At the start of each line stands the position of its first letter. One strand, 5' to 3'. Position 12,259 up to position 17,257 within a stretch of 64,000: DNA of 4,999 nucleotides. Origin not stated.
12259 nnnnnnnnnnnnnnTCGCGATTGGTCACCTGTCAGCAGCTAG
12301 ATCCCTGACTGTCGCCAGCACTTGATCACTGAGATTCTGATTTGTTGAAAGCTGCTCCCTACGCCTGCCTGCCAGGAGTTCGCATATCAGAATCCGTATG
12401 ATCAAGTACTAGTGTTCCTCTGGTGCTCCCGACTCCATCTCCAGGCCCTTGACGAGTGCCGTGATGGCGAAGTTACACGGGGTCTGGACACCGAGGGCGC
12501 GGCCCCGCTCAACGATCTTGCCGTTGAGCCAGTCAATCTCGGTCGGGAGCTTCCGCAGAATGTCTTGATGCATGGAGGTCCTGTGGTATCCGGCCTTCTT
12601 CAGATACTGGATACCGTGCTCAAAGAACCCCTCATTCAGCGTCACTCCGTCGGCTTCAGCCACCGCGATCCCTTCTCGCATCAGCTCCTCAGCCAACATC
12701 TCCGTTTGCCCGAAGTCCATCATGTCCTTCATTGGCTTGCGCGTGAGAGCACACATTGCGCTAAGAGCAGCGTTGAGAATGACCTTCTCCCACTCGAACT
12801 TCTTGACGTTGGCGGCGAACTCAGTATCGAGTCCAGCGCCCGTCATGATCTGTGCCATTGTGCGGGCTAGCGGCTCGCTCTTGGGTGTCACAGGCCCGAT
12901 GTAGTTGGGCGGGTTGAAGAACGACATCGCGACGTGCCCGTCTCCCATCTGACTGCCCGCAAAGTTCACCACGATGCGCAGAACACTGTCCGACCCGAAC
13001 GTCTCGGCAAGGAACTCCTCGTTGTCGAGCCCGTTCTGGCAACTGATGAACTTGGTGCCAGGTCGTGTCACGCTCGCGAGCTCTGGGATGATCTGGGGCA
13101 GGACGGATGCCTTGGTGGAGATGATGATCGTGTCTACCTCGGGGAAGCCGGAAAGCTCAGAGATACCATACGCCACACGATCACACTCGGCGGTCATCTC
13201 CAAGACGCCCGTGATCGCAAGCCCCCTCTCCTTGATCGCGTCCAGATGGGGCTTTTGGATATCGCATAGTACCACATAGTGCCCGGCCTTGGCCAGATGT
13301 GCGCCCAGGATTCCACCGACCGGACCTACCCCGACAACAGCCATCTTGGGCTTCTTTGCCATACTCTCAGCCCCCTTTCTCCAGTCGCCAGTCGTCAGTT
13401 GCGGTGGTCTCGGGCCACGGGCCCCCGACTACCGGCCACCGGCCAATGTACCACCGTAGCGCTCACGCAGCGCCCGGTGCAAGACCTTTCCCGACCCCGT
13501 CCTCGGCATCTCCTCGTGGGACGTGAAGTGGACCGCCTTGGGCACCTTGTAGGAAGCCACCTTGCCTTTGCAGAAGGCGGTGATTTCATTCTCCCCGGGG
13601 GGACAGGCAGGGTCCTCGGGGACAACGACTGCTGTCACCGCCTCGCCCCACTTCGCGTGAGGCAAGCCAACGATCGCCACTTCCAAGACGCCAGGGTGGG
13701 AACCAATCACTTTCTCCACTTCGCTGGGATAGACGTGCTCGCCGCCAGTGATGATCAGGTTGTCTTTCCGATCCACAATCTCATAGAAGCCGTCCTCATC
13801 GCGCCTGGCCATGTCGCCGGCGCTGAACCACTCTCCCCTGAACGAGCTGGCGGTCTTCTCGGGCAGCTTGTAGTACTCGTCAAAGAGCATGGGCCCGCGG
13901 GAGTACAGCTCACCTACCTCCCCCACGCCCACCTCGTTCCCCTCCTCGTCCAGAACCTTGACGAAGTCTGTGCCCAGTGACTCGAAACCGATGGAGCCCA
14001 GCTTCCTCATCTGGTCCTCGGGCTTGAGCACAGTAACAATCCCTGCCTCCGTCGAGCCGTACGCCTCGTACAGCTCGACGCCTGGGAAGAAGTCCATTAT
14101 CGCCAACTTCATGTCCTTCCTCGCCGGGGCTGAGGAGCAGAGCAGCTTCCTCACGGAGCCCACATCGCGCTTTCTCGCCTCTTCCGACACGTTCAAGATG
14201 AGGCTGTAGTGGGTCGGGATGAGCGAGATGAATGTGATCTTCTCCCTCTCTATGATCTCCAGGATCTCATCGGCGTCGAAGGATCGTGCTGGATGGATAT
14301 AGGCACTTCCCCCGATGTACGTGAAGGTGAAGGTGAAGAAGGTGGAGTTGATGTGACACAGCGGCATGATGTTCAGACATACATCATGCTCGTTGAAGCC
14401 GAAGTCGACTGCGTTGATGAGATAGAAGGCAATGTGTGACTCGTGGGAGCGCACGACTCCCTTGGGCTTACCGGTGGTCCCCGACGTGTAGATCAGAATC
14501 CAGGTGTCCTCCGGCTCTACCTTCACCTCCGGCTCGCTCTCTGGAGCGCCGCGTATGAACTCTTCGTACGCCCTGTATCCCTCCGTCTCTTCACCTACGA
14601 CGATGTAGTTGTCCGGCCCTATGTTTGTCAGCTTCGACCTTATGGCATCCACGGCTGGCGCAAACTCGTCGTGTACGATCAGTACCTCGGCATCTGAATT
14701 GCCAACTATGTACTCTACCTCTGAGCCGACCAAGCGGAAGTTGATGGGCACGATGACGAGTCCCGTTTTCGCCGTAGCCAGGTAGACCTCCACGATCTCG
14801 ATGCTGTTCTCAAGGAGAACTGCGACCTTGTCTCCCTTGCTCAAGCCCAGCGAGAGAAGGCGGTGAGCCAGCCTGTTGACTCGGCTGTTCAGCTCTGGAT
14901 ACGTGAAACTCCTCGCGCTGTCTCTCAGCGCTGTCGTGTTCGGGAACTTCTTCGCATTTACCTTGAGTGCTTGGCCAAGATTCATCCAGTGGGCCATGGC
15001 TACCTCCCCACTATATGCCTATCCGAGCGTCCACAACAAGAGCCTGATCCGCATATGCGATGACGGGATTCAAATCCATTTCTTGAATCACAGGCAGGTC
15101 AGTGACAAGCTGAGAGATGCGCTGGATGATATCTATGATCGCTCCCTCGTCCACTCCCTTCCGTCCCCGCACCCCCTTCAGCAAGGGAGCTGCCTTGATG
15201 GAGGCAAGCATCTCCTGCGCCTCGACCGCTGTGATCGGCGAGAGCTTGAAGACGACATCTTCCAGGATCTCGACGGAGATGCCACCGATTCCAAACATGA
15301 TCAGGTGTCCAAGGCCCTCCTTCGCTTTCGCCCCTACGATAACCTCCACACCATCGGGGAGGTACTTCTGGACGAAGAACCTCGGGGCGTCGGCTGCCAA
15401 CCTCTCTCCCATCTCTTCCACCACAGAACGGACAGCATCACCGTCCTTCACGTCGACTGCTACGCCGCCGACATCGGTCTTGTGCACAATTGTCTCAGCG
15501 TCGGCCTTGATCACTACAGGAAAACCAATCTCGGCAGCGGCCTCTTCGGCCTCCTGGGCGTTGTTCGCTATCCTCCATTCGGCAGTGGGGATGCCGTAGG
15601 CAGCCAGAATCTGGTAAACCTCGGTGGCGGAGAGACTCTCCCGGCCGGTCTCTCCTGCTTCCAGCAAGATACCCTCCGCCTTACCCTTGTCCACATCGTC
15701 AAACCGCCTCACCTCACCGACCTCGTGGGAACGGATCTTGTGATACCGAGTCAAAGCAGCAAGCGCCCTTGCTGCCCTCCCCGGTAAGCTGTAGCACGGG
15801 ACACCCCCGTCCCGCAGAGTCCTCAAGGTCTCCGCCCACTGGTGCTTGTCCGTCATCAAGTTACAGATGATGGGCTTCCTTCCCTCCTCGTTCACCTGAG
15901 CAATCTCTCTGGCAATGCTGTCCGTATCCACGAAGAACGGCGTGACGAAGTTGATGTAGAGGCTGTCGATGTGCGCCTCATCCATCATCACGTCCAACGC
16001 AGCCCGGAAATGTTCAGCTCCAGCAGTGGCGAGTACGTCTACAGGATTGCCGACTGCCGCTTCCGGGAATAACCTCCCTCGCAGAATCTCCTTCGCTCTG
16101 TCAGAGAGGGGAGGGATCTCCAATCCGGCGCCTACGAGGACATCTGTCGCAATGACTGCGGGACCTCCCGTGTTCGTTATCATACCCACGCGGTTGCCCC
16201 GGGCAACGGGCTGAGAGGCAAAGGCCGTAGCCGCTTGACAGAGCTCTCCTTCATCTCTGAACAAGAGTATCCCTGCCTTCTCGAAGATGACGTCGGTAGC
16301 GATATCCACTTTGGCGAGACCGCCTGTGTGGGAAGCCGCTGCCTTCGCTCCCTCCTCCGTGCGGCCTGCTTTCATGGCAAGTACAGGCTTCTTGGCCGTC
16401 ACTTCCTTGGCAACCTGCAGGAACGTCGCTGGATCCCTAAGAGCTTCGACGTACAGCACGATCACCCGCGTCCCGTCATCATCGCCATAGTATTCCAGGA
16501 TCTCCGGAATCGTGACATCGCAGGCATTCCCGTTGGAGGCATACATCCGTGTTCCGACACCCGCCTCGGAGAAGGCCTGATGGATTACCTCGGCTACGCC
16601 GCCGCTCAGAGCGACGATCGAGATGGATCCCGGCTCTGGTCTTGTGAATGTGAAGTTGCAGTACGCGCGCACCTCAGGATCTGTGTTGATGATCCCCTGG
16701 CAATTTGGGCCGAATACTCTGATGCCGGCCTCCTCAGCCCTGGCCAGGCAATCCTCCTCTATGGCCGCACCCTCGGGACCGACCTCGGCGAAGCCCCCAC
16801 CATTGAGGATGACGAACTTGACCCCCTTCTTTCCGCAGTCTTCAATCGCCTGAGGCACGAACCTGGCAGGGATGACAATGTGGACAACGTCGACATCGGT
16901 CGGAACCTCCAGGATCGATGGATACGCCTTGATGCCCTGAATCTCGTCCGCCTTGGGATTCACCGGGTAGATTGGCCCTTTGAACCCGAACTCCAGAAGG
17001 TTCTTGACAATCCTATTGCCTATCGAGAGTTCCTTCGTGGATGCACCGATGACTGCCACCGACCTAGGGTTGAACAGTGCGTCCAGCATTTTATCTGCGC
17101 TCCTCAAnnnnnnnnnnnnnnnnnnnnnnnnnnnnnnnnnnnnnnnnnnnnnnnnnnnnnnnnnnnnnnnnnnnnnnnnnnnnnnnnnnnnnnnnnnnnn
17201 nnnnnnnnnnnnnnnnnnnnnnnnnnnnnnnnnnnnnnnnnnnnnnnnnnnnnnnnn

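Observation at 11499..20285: Orphan single-subunit dehydratase-like protein plus separate HgdC-type activase, embedded with a 2-oxoacid reductase, two CoA-activating enzymes and a FadB-like fusion: possible feeder route into benzoyl-CoA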

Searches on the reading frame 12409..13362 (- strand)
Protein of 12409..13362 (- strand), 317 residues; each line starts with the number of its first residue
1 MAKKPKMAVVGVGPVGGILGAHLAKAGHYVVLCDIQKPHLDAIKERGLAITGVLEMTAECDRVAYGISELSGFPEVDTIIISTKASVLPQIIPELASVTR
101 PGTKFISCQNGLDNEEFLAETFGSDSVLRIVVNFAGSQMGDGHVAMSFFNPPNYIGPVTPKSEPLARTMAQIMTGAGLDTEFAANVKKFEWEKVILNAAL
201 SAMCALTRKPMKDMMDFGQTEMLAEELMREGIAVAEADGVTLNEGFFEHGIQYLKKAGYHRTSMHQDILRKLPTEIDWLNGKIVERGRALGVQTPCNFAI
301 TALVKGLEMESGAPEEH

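Call 4: search_protein_families(library=pfam, proteins=[window:12409-13362:-])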
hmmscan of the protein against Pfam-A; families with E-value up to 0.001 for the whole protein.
window:12409-13362:- (317 aa): 5 families
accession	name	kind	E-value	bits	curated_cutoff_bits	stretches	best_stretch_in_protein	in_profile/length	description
PF08546.17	ApbA_C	-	8.8e-34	117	22.7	1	186-308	2-125/125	Ketopantoate reductase PanE/ApbA C terminal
PF02558.23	ApbA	-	4.6e-24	85.2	22.2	1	8-157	2-147/150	Ketopantoate reductase PanE/ApbA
PF03721.20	UDPG_MGDP_dh_N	-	1.4e-05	25.2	27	1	6-51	2-47/187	UDP-glucose/GDP-mannose dehydrogenase family, NAD binding domain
PF01210.29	NAD_Gly3P_dh_N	-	0.00054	20.4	23.1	0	6-116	1-110/158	NAD-dependent glycerol-3-phosphate dehydrogenase N-terminus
PF03446.21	NAD_binding_2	-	0.00067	20.1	21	0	6-65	1-61/161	NAD binding domain of 6-phosphogluconate dehydrogenase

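Call 10: search_protein_families(library=ncbifam, proteins=[window:12409-13362:-], max_evalue=0.00001)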
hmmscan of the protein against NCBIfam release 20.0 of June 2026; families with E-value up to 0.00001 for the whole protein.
window:12409-13362:- (317 aa): 14 families
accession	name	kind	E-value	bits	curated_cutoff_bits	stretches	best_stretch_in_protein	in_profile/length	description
TIGR00745.1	apbA_panE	subfamily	1.6e-57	195.1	141.35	1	6-309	1-303/305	2-dehydropantoate 2-reductase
NF005091.0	PRK06522.2-2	equivalog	1.2e-45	156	252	1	6-307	3-296/302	2-dehydropantoate 2-reductase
NF005088.0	PRK06522.1-2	subfamily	2.3e-45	155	371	1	6-306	2-300/308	2-dehydropantoate 2-reductase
NF005092.1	PRK06522.2-3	equivalog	8.8e-43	146.5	500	1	6-308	2-295/296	2-dehydropantoate 2-reductase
NF004887.0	PRK06249.1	equivalog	9e-39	133.5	360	1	2-303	3-306/316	putative 2-dehydropantoate 2-reductase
NF005089.0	PRK06522.1-4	subfamily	1.3e-38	133.1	223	2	116-312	128-322/326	2-dehydropantoate 2-reductase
NF006083.0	PRK08229.1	equivalog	1.1e-33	116.6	371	2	6-240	4-231/341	2-dehydropantoate 2-reductase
NF005094.0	PRK06522.2-5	equivalog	2.7e-27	95.9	382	1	7-300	3-294/307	2-dehydropantoate 2-reductase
NF009541.0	PRK12921.1-1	equivalog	7e-23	81.3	338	1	2-304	3-289/297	oxidoreductase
NF009543.0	PRK12921.1-5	equivalog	2.8e-22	79.3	339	1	6-306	2-301/305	oxidoreductase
NF009542.0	PRK12921.1-4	equivalog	5.1e-21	75.2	288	1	74-304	60-279/286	oxidoreductase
NF005087.0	PRK06522.1-1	equivalog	2.8e-20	72.6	351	1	6-310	2-291/296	2-dehydropantoate 2-reductase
NF005093.0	PRK06522.2-4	equivalog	3.8e-14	52.8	308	1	4-311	3-300/304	2-dehydropantoate 2-reductase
NF004311.0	PRK05708.1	equivalog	7.2e-14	51.3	378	1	7-314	5-303/305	putative 2-dehydropantoate 2-reductase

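Call 22: search_solved_structures(query=window:12412-13362:-, max_evalue=1e-10)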
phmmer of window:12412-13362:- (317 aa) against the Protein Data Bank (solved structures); distinct sequences matched with E-value up to 1e-10: 18.
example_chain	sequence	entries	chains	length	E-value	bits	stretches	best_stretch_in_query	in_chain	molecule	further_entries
3hwr_A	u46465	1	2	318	1.9e-28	103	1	6-308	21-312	2-dehydropantoate 2-reductase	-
2ew2_A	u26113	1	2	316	7.8e-27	97.7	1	5-312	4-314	2-dehydropantoate 2-reductase, putative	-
8wl3_A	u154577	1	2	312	1.5e-25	93.5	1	6-308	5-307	2-dehydropantoate 2-reductase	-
8wl1_A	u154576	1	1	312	2.3e-25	92.9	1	6-308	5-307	2-dehydropantoate 2-reductase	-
8wl4_A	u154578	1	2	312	4.1e-25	92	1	6-308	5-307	2-dehydropantoate 2-reductase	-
5hws_A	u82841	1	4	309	5.8e-24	88.3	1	7-308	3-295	2-dehydropantoate 2-reductase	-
5ayv_A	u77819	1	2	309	1.1e-23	87.4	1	7-308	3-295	2-dehydropantoate 2-reductase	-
3wfi_A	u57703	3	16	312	9.3e-23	84.3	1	6-306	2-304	2-dehydropantoate 2-reductase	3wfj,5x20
8iwg_A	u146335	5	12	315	1e-18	71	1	3-308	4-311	2-dehydropantoate 2-reductase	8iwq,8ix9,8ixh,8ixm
3i83_A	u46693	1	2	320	1.3e-18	70.7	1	7-311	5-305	2-dehydropantoate 2-reductase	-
3hn2_A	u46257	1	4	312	3.8e-18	69.2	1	6-295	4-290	2-dehydropantoate 2-reductase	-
3g17_A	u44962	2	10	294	3.1e-15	59.6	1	61-313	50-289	Similar to 2-dehydropantoate 2-reductase | 2-dehydropantoate 2-reductase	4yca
4s3m_A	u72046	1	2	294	1.5e-14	57.4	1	61-313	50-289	2-dehydropantoate 2-reductase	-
3ghy_A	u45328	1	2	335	7.4e-13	51.8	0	6-305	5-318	Ketopantoate reductase protein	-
4ol9_A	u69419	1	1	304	1.2e-12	51.1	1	7-304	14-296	Putative 2-dehydropantoate 2-reductase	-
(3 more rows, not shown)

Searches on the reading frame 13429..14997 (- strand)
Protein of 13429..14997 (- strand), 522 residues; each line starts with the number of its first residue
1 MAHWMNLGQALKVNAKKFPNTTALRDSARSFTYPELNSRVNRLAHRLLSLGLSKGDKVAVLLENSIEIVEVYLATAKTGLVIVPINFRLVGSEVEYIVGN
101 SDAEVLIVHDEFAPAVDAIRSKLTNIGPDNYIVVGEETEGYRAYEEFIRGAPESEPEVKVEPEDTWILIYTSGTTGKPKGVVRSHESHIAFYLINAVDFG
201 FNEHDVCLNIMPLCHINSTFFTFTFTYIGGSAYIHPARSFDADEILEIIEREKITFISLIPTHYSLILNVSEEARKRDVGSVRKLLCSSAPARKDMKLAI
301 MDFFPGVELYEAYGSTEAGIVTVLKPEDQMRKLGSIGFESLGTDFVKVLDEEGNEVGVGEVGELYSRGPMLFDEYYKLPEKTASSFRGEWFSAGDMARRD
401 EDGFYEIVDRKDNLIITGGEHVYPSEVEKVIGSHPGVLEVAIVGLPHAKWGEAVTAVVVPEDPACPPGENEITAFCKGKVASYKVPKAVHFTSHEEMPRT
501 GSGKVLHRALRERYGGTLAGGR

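Call 4: search_protein_families(library=pfam, proteins=[window:13429-14997:-])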
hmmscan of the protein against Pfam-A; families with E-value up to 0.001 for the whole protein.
window:13429-14997:- (522 aa): 2 families
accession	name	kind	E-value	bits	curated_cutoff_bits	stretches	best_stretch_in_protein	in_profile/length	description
PF00501.34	AMP-binding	-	1.8e-87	294.1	29.9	1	12-376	2-384/384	AMP-binding enzyme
PF13193.12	AMP-binding_C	-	1.2e-18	68.2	24.5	1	426-504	1-76/76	AMP-binding enzyme C-terminal domain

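Call 10: search_protein_families(library=ncbifam, proteins=[window:13429-14997:-], max_evalue=0.00001)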
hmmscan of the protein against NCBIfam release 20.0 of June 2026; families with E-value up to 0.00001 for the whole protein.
window:13429-14997:- (522 aa): 107 families (the best 25 are shown)
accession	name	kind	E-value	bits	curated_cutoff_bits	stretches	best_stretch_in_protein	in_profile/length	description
NF004837.0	PRK06187.1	subfamily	4.5e-136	454.2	476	1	4-515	7-523/531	long-chain-fatty-acid--CoA ligase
NF006182.0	PRK08316.1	subfamily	1.1e-125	420.1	663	1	6-515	12-518/523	fatty acyl-CoA synthetase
NF005857.1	PRK07786.1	exception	1.4e-104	350.4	733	1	6-515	10-513/513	fatty-acid--CoA ligase FadD5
NF005307.0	PRK06839.1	equivalog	3.3e-99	332.8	748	1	15-511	12-490/496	o-succinylbenzoate--CoA ligase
NF052269.1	Staph_lig_FadD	equivalog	2.6e-97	326.2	650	1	13-511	8-490/499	long-chain-fatty-acid--CoA ligase FadD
NF005676.0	PRK07470.1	equivalog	1.9e-96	323.9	774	1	4-513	19-528/544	acyl-CoA synthetase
NF005702.0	PRK07514.1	subfamily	7.6e-96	321.4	558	1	10-516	8-502/506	malonyl-CoA synthase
NF009071.0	PRK12406.1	subfamily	4.3e-94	315.8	701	1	24-514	6-502/510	acyl-CoA synthetase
NF005863.0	PRK07798.1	subfamily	2.9e-93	313.3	543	1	5-509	4-526/540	acyl-CoA synthetase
NF038341.1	ligase_FadD4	exception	3.1e-89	299.6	850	1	23-515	15-505/506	fatty-acid--CoA ligase FadD4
NF002966.0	PRK03640.1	equivalog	6.2e-89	298.8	556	1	11-513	8-479/483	o-succinylbenzoate--CoA ligase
NF004797.0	PRK06145.1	equivalog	4.9e-88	295.7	850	1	5-516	2-497/499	acyl-CoA synthetase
NF009233.0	PRK12583.1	subfamily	1.4e-83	281.2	832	1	7-513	20-549/558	fatty acid CoA ligase family protein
NF006020.0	PRK08162.1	subfamily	2.7e-82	276.9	677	1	12-513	26-537/545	acyl-CoA synthetase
NF004114.0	PRK05605.1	equivalog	1.5e-81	274.4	766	2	153-513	211-568/575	long-chain-fatty-acid--CoA ligase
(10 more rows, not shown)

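Call 21: search_solved_structures(query=window:13432-14997:-, max_evalue=1e-30)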
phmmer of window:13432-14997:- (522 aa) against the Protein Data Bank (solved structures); distinct sequences matched with E-value up to 1e-30: 114 (the best 60 are shown).
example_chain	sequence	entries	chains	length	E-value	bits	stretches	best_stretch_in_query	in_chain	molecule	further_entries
8r2q_A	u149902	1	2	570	6.1e-85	288.8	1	9-517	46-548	Probable fatty-acid-CoA ligase FadD5 (Fatty-acid-CoA synthetase) (Fatty-acid-CoA synthase)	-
3r44_A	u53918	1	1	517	1.1e-81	278.1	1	6-518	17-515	fatty acyl CoA synthetase FADD13 (FATTY-ACYL-CoA SYNTHETASE)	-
8weu_A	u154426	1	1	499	5.1e-81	275.9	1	14-515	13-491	Fatty-acyl-CoA synthase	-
8wev_A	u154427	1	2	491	7.3e-81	275.4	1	14-515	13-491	Feruloyl-CoA Synthetase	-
4fuq_A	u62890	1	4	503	4.3e-72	246.4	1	22-515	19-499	Malonyl CoA synthetase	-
4gxq_A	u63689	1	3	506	1.2e-71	244.9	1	22-515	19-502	Malonyl CoA synthetase, Benzoate-CoA ligase Chimeric protein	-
4fut_A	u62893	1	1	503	2.9e-71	243.7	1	22-515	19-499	Malonyl CoA synthetase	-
4gxr_A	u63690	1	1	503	6.8e-71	242.5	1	22-515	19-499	Malonyl CoA synthetase, Benzoate-CoA ligase Chimeric protein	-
8r2r_A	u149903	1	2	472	1.4e-70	241.4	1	9-436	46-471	Probable fatty-acid-CoA ligase FadD5 (Fatty-acid-CoA synthetase) (Fatty-acid-CoA synthase)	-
1ult_A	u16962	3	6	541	6.4e-67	229.4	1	29-518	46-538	long chain fatty acid-CoA ligase | long-chain-fatty-acid-CoA synthetase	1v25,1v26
5buq_A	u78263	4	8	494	8.2e-61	209.2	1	15-518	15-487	2-succinylbenzoate--CoA ligase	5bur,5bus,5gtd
4wv3_A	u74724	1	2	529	1.1e-60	208.7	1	11-512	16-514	Anthranilate-CoA ligase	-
5x8f_A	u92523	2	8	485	1.6e-60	208.2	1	15-517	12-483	2-succinylbenzoate--CoA ligase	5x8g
8ivi_A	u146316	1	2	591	2.9e-60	207.4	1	152-514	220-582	Medium/long-chain-fatty-acid--CoA ligase FadD8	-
5e7q_A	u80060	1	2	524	5.4e-60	206.5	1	5-517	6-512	acyl-CoA synthetase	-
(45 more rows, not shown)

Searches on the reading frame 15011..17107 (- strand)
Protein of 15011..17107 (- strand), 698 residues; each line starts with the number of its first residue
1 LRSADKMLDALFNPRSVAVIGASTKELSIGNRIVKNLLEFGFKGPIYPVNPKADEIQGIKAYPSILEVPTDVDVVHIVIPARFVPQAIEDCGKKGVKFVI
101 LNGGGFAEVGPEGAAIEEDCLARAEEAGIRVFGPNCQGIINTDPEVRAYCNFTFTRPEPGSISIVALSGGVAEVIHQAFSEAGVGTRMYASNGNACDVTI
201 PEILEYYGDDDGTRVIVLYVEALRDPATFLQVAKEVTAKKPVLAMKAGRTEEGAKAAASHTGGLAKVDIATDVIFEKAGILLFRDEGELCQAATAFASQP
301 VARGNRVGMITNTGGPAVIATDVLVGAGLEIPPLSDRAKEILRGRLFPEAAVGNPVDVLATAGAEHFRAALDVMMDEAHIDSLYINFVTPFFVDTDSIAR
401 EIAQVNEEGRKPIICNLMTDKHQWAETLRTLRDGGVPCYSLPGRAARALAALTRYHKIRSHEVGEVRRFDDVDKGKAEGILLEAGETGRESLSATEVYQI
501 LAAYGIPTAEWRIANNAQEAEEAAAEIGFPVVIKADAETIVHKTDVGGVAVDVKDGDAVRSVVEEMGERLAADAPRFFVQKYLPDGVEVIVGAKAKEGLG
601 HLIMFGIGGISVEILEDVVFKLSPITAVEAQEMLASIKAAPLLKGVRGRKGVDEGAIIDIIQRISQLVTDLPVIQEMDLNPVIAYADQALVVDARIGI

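Call 4: search_protein_families(library=pfam, proteins=[window:15011-17107:-])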
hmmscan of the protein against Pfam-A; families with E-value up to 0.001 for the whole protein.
window:15011-17107:- (698 aa): 7 families
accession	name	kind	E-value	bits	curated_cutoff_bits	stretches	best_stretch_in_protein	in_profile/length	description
PF13549.11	ATP-grasp_5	-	4.4e-71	239.2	27.6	1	485-698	3-221/221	ATP-grasp domain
PF13607.11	Succ_CoA_lig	-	7.1e-40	136.4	27.4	1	159-296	1-138/138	Succinyl-CoA ligase like flavodoxin domain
PF13380.12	CoA_binding_2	-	4.8e-31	108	22.8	1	15-141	1-115/116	CoA binding domain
PF02629.25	CoA_binding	-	3.5e-15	57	22.3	1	14-100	3-92/97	CoA binding domain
PF19045.5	Ligase_CoA_2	-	8.1e-07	29.6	23.7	1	308-443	2-141/162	Ligase-CoA domain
PF08442.15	ATP-grasp_2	-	0.00046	20.3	29.5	1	499-566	9-75/202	ATP-grasp domain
PF01071.24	GARS_A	-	0.00071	19.9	27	0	499-589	8-94/194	Phosphoribosylglycinamide synthetase, ATP-grasp (A) domain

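Call 10: search_protein_families(library=ncbifam, proteins=[window:15011-17107:-], max_evalue=0.00001)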
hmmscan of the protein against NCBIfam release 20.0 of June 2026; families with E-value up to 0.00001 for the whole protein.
window:15011-17107:- (698 aa): 8 families
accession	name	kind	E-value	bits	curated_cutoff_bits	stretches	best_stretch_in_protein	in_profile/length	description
NF045493.1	HydDutCoALig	equivalog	1.5e-153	512.9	1300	1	10-697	5-697/698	4-hydroxybutyrate--CoA ligase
NF045494.1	AcCoALig_Archglob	equivalog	1.2e-145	486.5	1200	2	8-457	218-664/665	acetate--CoA ligase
TIGR02717.1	AcCoA-syn-alpha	equivalog_domain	3.8e-134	447.7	567.15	1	8-455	1-446/447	acetate--CoA ligase alpha subunit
NF045492.1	HydPropCoALig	equivalog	2.7e-131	439.2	1300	2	5-458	245-699/700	3-hydroxypropionate--CoA ligase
TIGR01019.1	sucCoAalpha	subfamily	2.1e-09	37.2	353.2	1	54-264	44-249/286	succinate--CoA ligase subunit alpha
NF004230.0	PRK05678.1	equivalog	2.5e-09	36.8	336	1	55-266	47-253/291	succinate--CoA ligase subunit alpha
NF001913.0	PRK00696.1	equivalog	1.5e-06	27.5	370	0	499-696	10-216/388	ADP-forming succinate--CoA ligase subunit beta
TIGR01016.1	sucCoAbeta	subfamily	4.6e-06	25.8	375.55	0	498-696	9-216/386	succinate-CoA ligase subunit beta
